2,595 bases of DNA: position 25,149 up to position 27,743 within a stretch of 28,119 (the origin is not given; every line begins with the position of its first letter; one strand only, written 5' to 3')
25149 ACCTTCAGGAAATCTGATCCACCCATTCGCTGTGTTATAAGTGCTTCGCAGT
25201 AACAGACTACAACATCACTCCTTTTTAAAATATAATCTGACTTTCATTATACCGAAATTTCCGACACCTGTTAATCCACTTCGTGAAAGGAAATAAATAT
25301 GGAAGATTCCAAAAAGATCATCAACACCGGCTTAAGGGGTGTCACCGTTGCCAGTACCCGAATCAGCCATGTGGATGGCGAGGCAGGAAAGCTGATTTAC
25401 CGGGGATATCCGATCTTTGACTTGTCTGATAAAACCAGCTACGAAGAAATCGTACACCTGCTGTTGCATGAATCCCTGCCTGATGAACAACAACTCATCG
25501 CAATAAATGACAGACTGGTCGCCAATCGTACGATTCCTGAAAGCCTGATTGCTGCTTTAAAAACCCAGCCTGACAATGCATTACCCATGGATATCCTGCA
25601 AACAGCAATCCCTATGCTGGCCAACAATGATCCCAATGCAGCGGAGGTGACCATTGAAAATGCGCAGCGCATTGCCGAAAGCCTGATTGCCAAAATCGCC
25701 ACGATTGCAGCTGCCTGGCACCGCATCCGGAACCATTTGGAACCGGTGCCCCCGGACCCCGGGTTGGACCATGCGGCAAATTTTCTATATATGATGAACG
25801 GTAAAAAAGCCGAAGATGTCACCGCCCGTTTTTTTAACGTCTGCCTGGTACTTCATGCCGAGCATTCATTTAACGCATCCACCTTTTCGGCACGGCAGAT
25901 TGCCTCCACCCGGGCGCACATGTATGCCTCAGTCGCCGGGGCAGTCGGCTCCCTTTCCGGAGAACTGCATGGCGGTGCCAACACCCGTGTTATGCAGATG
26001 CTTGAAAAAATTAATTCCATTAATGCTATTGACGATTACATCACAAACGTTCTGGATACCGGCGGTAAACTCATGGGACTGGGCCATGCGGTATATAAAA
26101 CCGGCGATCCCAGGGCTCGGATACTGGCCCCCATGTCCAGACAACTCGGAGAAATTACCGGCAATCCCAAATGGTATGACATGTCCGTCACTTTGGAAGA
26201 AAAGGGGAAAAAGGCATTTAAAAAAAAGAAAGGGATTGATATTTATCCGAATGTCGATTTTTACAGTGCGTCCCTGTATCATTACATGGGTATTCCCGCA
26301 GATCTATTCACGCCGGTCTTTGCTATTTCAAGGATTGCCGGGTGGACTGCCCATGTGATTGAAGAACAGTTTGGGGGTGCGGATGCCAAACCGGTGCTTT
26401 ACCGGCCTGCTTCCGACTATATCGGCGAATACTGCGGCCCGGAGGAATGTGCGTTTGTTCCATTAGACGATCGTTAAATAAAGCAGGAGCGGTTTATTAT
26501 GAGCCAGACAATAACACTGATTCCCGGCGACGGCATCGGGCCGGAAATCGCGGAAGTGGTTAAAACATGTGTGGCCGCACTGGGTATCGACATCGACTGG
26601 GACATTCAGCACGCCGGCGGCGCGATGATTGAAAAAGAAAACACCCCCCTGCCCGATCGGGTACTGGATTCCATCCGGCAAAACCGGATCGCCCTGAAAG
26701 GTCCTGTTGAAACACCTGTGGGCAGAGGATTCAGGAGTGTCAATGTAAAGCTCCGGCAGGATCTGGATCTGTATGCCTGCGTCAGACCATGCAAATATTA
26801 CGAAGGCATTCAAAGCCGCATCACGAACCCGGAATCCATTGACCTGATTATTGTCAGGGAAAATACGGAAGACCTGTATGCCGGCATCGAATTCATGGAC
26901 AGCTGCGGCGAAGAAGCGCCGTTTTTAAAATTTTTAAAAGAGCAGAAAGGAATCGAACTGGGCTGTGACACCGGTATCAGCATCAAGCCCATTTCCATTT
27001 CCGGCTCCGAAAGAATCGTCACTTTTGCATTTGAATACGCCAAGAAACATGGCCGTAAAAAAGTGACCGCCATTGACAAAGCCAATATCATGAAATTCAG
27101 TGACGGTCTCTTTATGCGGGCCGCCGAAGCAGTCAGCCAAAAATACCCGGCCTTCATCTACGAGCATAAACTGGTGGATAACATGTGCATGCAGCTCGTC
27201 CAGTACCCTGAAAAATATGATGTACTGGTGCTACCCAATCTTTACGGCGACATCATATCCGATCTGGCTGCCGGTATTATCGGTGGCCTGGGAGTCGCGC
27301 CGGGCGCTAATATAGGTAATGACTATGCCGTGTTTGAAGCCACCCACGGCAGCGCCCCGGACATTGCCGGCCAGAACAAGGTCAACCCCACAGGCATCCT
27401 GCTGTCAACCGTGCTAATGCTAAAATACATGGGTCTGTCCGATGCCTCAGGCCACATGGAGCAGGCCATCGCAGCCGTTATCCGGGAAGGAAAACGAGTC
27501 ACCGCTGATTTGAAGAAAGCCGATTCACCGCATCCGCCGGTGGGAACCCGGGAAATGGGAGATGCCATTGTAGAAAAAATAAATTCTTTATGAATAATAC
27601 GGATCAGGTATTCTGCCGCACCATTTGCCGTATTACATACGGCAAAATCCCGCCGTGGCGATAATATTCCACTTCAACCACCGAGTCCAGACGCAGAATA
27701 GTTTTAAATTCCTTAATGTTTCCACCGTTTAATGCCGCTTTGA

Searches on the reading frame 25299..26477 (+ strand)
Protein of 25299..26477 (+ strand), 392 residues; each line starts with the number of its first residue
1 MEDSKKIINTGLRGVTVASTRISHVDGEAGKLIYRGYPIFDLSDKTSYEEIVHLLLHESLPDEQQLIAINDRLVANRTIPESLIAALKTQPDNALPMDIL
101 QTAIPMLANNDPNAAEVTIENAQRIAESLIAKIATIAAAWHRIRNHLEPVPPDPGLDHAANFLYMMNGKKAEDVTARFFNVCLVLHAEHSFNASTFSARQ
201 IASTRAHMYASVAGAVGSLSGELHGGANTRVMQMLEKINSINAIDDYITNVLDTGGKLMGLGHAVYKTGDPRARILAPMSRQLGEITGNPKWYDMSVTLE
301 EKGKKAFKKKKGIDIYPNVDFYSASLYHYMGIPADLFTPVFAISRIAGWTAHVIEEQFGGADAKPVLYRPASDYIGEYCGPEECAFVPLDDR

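Call 3: search_protein_families(library=pfam, proteins=[window:25299-26477:+], max_evalue=0.01)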
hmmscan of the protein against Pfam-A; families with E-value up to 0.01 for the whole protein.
window:25299-26477:+ (392 aa): 2 families
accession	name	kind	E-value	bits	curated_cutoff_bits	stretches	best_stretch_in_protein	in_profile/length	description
PF00285.26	Citrate_synt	-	1e-126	423.2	27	1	11-370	1-356/357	Citrate synthase, C-terminal domain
PF01119.25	DNA_mis_repair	-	0.0079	16.3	26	0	63-135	40-116/119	DNA mismatch repair protein, C-terminal domain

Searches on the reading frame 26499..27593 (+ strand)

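Call 3: search_protein_families(library=pfam, proteins=[window:26499-27593:+], max_evalue=0.01)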
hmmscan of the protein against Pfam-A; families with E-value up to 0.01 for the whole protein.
window:26499-27593:+ (364 aa): 1 family
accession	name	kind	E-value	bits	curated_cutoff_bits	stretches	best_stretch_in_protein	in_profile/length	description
PF00180.25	Iso_dh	-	1.6e-106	357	27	1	4-357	1-348/348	Isocitrate/isopropylmalate dehydrogenase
